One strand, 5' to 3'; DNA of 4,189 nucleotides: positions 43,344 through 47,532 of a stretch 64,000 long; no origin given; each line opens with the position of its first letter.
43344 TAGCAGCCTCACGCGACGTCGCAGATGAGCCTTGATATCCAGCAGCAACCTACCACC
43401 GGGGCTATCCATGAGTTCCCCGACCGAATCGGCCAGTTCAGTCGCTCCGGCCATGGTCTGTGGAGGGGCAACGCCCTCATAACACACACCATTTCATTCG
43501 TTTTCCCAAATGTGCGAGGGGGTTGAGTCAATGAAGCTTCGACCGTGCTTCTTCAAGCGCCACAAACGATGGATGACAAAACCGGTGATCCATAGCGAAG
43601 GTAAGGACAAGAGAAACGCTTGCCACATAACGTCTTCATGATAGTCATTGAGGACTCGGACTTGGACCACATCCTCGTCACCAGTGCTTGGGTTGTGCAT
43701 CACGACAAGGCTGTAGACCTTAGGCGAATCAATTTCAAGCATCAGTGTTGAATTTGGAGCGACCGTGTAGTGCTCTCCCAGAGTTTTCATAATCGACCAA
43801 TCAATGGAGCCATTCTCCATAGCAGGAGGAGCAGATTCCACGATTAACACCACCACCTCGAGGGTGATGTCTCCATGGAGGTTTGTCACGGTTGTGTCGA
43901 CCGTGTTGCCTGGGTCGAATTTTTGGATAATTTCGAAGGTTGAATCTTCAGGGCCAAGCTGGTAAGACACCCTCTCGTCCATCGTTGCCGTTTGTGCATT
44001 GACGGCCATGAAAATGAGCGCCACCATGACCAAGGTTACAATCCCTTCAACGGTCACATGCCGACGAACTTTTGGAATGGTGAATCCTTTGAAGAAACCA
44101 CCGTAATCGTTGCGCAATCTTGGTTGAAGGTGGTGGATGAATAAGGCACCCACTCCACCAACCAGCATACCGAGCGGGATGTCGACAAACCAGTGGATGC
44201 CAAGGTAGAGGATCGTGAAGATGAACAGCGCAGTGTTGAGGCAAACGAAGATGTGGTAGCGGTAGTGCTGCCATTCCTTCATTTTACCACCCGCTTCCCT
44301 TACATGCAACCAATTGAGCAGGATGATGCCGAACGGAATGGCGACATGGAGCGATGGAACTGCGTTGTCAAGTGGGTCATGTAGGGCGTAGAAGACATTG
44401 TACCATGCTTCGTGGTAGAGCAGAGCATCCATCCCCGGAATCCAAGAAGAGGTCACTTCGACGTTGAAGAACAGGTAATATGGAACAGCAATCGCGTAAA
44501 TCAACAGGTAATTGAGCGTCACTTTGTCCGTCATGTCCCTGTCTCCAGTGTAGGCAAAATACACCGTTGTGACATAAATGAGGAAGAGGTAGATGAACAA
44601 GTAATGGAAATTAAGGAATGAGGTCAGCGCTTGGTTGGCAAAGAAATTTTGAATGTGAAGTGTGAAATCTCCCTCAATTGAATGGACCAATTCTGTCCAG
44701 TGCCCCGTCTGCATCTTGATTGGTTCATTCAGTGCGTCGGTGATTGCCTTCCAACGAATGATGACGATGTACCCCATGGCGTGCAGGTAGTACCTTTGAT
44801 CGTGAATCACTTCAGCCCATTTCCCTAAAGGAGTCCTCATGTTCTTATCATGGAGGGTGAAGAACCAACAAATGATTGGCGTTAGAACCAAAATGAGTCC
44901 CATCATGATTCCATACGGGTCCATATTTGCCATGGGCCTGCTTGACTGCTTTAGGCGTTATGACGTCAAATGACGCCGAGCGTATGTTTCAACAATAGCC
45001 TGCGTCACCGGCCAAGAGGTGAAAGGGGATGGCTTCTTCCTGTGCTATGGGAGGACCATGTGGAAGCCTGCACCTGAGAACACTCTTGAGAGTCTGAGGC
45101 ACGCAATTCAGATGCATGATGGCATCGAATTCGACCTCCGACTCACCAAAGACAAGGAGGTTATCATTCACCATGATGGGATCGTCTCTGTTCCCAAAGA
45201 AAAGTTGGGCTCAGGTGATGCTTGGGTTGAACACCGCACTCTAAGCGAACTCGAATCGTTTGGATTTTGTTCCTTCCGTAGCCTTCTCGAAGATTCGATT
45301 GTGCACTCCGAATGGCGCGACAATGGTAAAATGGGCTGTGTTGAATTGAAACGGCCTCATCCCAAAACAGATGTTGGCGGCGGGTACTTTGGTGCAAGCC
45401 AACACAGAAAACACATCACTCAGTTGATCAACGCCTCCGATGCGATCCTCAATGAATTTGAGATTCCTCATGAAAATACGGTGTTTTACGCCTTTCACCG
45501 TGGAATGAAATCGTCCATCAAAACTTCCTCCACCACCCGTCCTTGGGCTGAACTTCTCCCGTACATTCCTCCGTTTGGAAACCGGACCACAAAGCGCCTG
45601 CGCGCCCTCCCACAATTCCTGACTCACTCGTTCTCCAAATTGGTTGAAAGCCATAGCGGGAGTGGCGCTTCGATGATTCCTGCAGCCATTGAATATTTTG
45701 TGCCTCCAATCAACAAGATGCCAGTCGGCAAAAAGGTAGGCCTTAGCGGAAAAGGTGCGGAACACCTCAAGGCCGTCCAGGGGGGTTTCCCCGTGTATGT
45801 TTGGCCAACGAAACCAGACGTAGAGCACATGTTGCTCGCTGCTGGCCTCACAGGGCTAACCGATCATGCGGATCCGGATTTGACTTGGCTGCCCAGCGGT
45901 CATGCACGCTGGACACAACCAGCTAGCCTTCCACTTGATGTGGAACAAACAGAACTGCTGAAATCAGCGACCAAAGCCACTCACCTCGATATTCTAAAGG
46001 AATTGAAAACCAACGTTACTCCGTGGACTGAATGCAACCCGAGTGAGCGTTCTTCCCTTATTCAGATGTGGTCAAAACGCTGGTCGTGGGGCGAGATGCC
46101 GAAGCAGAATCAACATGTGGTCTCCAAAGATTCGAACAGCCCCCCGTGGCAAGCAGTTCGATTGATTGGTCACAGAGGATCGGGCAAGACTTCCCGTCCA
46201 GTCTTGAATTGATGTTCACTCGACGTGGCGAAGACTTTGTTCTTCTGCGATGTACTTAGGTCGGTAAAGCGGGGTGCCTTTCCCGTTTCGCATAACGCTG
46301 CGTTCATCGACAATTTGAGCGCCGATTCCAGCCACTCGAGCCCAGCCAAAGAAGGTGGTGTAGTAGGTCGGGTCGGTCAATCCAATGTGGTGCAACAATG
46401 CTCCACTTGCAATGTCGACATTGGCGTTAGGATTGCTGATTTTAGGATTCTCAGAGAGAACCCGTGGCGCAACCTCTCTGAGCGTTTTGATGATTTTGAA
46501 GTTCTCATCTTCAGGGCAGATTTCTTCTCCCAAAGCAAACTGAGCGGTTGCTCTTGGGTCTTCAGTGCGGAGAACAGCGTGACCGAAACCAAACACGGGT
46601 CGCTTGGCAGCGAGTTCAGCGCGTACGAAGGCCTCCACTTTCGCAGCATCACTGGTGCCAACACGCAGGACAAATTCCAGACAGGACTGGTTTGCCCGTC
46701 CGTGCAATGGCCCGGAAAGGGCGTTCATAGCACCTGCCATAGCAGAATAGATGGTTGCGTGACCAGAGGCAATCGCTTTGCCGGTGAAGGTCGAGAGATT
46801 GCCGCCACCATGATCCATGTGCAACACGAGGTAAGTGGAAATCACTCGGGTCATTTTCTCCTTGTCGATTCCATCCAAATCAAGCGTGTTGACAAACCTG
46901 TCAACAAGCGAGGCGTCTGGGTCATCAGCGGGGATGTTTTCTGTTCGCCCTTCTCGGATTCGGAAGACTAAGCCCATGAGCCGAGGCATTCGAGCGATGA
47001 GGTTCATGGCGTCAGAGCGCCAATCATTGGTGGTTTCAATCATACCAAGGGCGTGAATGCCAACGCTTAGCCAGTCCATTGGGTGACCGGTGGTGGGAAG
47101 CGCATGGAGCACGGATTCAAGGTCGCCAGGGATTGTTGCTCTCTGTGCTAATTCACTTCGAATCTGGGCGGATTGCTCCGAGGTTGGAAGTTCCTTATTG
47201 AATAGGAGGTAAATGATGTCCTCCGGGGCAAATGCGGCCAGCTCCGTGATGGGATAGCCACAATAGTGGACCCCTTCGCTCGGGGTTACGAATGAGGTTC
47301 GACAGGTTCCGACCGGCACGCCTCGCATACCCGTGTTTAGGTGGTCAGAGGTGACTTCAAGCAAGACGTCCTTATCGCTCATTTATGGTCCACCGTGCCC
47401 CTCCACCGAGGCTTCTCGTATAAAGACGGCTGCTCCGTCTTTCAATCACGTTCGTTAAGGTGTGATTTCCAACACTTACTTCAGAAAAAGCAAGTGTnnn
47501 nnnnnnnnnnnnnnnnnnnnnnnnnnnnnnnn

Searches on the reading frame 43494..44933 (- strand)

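Call 25: search_protein_families(library=pfam, proteins=[window:43494-44933:-], max_evalue=0.001)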
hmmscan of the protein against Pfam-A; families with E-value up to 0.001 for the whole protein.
window:43494-44933:- (479 aa): 2 families
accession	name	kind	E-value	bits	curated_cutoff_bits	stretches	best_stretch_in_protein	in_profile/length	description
PF01569.27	PAP2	-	5e-07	30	27.2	1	189-272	48-127/130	PAP2 superfamily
PF14378.12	PAP2_3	-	6.3e-05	23.3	27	1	89-263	13-188/190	PAP2 superfamily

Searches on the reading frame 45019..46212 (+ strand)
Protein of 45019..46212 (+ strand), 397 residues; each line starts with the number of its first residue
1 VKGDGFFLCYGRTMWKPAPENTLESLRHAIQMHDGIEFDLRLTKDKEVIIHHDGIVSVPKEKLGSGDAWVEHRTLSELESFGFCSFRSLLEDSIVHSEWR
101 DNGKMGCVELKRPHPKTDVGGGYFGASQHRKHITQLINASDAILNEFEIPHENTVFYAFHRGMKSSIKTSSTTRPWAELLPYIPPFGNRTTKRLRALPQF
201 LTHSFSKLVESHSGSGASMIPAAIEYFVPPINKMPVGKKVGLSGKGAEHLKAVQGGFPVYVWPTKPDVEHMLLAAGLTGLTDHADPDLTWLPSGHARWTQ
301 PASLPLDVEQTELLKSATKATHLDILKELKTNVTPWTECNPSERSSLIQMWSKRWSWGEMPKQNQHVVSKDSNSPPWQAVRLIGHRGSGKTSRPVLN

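Call 26: search_protein_families(library=pfam, proteins=[window:45019-46212:+], max_evalue=0.001)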
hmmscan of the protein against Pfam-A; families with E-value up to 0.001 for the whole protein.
window:45019-46212:+ (397 aa): 1 family
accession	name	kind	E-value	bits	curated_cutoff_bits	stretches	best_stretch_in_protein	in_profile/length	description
PF03009.23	GDPD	-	1.5e-12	48.6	23.6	1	18-81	8-68/244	Glycerophosphoryl diester phosphodiesterase family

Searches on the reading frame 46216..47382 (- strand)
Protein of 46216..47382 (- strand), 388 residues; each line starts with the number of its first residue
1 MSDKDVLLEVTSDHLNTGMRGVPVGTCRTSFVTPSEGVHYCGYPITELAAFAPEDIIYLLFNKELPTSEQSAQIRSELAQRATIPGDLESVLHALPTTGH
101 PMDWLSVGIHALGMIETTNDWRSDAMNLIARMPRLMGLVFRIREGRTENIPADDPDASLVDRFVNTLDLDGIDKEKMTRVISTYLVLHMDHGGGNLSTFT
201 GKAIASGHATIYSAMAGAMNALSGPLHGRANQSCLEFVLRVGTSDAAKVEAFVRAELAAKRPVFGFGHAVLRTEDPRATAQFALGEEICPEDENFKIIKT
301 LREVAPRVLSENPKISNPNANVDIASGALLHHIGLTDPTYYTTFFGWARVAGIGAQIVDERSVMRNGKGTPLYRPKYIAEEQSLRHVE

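Call 26: search_protein_families(library=pfam, proteins=[window:46216-47382:-], max_evalue=0.001)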
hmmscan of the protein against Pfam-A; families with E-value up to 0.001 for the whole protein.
window:46216-47382:- (388 aa): 1 family
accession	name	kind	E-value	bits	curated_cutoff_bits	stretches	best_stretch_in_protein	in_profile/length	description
PF00285.26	Citrate_synt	-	5.3e-86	289.3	27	1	18-376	1-357/357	Citrate synthase, C-terminal domain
